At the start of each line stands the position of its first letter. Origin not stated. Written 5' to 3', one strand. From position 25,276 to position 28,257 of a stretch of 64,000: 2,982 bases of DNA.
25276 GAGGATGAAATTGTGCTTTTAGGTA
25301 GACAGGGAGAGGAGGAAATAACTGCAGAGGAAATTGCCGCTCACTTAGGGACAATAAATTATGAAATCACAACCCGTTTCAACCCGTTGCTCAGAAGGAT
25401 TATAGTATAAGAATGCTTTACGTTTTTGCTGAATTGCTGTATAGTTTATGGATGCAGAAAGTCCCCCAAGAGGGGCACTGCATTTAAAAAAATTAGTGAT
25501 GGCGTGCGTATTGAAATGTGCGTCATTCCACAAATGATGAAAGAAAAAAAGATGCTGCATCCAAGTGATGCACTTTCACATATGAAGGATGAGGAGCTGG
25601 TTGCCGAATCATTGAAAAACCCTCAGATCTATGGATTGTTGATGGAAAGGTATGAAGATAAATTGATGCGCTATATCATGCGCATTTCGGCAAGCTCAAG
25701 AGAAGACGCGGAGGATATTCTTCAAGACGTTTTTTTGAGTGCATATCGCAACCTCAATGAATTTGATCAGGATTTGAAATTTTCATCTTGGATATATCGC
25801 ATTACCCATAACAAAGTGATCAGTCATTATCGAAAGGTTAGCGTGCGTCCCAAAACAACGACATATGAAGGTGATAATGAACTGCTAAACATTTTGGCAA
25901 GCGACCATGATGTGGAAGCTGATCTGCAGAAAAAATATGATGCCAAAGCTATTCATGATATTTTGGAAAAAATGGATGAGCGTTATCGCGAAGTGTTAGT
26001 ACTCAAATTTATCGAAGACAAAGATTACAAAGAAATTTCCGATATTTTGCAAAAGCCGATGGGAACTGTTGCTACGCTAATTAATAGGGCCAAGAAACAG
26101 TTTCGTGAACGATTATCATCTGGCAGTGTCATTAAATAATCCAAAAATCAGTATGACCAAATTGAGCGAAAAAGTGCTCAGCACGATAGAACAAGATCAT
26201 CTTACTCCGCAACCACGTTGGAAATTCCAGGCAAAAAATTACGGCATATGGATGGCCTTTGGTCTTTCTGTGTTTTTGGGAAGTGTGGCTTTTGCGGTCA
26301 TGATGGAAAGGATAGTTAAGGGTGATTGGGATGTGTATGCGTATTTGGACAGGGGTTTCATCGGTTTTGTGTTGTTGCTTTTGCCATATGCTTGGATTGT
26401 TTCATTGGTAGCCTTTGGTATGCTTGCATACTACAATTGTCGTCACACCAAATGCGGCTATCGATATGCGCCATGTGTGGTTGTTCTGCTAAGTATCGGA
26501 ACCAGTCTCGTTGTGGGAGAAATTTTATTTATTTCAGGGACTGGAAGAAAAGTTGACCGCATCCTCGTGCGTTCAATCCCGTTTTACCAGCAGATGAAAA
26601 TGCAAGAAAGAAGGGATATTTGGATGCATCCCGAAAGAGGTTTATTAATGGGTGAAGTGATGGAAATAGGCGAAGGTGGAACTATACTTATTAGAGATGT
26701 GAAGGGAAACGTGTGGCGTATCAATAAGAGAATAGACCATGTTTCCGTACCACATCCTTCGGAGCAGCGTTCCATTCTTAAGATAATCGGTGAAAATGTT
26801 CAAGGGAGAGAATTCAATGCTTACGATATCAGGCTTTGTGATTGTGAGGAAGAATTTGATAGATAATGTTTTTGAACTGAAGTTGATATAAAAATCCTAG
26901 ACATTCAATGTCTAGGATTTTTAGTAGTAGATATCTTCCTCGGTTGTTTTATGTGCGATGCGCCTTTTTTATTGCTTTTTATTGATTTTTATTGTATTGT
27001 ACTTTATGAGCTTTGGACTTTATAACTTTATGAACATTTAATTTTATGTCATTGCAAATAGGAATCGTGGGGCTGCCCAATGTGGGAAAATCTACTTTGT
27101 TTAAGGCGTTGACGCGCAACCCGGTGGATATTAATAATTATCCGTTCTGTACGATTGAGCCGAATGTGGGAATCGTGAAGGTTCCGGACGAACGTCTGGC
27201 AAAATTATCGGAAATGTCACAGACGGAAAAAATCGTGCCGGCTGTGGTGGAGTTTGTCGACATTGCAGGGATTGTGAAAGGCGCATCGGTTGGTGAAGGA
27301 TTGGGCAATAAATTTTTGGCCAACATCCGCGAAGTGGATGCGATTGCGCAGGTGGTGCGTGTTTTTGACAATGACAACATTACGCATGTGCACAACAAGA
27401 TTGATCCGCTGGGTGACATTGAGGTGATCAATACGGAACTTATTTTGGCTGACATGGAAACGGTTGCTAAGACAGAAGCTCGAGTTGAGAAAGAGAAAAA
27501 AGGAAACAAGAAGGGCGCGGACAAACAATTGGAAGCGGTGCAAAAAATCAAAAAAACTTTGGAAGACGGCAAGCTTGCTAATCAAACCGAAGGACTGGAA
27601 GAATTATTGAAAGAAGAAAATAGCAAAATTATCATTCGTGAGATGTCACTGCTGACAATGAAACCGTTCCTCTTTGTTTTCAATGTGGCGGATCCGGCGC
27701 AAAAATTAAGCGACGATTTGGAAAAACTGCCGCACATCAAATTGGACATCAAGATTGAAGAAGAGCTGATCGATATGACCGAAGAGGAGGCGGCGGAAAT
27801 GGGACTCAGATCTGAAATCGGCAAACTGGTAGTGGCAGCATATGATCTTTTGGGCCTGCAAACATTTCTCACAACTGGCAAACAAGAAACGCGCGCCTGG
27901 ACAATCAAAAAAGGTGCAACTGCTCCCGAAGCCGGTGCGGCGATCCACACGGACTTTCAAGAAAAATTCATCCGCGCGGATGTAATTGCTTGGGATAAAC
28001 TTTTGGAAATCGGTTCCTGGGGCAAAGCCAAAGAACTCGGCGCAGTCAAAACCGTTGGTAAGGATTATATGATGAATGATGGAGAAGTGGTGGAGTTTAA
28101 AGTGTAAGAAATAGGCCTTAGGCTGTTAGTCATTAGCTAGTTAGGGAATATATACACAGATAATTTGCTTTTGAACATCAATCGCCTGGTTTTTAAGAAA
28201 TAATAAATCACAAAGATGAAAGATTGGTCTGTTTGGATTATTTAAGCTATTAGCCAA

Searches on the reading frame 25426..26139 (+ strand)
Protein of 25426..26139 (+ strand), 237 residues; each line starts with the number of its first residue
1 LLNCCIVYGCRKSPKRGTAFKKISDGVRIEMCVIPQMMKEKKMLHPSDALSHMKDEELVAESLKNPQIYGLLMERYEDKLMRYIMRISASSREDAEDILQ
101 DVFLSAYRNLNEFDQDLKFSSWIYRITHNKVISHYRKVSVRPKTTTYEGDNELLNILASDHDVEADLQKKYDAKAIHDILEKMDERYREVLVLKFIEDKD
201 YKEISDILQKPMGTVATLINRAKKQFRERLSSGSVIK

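Call 78: search_protein_families(library=pfam, proteins=[window:25426-26139:+], max_evalue=0.00001)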
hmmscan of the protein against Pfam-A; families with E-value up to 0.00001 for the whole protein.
window:25426-26139:+ (237 aa): 3 families
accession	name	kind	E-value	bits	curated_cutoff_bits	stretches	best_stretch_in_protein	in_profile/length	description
PF04542.20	Sigma70_r2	-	8.6e-17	61.1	24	1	72-137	1-67/71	Sigma-70 region 2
PF08281.18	Sigma70_r4_2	-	2.1e-14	53.3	25.7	1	175-225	3-53/54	Sigma-70, region 4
PF04545.22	Sigma70_r4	-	7.1e-07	29.1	24.1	1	180-227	2-49/50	Sigma-70, region 4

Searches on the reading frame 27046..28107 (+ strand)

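Call 78: search_protein_families(library=pfam, proteins=[window:27046-28107:+], max_evalue=0.00001)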
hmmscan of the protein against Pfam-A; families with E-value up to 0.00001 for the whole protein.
window:27046-28107:+ (353 aa): 3 families
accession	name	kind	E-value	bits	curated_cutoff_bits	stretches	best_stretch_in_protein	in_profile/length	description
PF06071.19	YchF-GTPase_C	-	9.9e-31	106.2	27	1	271-353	1-83/84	Protein of unknown function (DUF933)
PF01926.29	MMR_HSR1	-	1.3e-21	77.3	21.9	1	4-121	1-98/113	50S ribosome-binding GTPase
PF02421.24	FeoB_N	-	2.6e-08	34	27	1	4-50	2-48/156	Ferrous iron transport protein B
